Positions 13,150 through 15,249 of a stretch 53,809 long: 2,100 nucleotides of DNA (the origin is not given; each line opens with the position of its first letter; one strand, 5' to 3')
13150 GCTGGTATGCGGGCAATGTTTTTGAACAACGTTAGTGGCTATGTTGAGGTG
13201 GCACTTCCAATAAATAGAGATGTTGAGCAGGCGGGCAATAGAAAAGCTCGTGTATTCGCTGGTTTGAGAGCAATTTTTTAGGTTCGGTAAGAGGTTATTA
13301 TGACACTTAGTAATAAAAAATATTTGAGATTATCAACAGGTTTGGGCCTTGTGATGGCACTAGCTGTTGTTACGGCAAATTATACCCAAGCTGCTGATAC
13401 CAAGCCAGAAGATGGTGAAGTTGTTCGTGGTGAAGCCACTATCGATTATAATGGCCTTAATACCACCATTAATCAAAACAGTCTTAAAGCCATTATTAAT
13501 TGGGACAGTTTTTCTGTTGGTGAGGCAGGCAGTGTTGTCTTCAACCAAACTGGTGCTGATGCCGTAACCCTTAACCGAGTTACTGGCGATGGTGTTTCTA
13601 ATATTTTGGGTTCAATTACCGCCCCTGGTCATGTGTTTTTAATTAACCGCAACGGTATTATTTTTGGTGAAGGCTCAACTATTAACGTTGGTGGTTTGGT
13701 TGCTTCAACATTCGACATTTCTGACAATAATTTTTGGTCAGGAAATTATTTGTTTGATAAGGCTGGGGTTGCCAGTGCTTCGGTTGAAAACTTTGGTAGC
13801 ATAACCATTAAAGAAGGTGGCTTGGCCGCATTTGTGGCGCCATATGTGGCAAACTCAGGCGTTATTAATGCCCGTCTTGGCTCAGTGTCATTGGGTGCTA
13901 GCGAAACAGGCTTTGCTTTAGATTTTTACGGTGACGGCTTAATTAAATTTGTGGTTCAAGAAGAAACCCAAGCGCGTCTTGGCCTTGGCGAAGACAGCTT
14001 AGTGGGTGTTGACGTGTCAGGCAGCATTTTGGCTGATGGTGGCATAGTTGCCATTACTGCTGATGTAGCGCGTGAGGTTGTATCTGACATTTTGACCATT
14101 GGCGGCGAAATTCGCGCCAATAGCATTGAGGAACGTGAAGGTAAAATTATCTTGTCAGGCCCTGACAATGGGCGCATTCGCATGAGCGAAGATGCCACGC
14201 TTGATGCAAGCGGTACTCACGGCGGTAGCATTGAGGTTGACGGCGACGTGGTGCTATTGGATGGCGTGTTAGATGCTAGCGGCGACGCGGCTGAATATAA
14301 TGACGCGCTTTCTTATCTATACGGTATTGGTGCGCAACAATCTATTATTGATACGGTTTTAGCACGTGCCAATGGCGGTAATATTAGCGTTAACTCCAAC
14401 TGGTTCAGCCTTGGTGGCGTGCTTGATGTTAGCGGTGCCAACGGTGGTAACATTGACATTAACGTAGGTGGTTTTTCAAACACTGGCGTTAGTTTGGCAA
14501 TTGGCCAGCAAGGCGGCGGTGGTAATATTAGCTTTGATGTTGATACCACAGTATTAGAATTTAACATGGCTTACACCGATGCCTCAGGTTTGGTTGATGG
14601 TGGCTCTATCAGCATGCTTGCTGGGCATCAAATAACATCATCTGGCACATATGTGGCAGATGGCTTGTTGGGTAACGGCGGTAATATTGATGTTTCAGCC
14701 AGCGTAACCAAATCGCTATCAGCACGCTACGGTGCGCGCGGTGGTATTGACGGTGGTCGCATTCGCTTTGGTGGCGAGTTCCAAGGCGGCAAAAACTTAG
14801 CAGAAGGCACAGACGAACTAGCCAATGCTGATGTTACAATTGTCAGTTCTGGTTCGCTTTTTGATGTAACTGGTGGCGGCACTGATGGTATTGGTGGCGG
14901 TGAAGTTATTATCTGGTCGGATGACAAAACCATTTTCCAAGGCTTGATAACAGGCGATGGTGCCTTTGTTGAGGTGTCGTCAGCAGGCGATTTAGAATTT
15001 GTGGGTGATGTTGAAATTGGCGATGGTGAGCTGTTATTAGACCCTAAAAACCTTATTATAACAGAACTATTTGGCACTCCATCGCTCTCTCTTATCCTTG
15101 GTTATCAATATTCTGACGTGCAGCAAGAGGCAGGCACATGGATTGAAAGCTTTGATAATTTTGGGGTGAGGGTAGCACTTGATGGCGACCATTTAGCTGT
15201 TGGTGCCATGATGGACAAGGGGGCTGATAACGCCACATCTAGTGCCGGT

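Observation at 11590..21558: Two-partner secretion system whose passenger is built from FG-GAP beta-propeller blades instead of filamentous-haemagglutinin repeats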

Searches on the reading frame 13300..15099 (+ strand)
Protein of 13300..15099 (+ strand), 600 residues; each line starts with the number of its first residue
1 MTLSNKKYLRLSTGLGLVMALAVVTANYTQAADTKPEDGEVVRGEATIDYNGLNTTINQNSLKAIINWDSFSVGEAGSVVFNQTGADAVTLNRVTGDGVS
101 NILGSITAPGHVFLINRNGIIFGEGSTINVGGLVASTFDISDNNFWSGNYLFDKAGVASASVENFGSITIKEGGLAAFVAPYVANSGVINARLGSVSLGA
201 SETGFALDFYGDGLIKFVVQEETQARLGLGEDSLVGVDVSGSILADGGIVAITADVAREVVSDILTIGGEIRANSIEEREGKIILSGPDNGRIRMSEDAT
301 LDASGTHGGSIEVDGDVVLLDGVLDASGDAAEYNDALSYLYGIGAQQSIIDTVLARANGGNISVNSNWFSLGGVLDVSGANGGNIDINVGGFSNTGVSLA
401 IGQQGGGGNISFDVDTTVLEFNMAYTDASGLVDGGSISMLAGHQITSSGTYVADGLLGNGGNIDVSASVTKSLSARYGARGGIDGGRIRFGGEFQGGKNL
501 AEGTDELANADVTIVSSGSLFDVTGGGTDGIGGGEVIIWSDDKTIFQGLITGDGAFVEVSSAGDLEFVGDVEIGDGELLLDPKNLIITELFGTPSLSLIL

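Call 45: search_solved_structures(query=window:13300-15099:+, max_evalue=0.01)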
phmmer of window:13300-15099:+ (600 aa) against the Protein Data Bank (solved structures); distinct sequences matched with E-value up to 0.01: 5.
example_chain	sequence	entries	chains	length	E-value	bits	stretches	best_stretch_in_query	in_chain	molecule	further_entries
8cpk_A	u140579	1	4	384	3.6e-42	148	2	35-321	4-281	EtpA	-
8vba_A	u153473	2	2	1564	4e-40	141.3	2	24-321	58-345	EtpA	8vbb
2odl_A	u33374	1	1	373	1.7e-27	99.6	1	40-316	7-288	Adhesin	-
4i84_A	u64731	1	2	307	3.2e-21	78.9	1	36-289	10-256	Heme/hemopexin-binding protein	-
4rm6_A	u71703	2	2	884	1.5e-19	73.4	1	35-289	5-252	Heme/hemopexin-binding protein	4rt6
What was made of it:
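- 13402..14181 (+): TPS secretion domain, aa 35-294, of the EtpA/HMW1/HxuA type. PDB sequence matches: EtpA 8cpk E 3.6e-42, HMW1 2odl 1.7e-27, HxuA 4i84 3e-21 (call 45).
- On Two-partner (type Vb) secretion system: EtpA E 3.6e-42 (call 45).
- The TPS domain is close to EtpA, HMW1 and HxuA (call 45). The TPS domain groups with the adhesin-type EtpA/HMW1/HxuA proteins (call 45).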
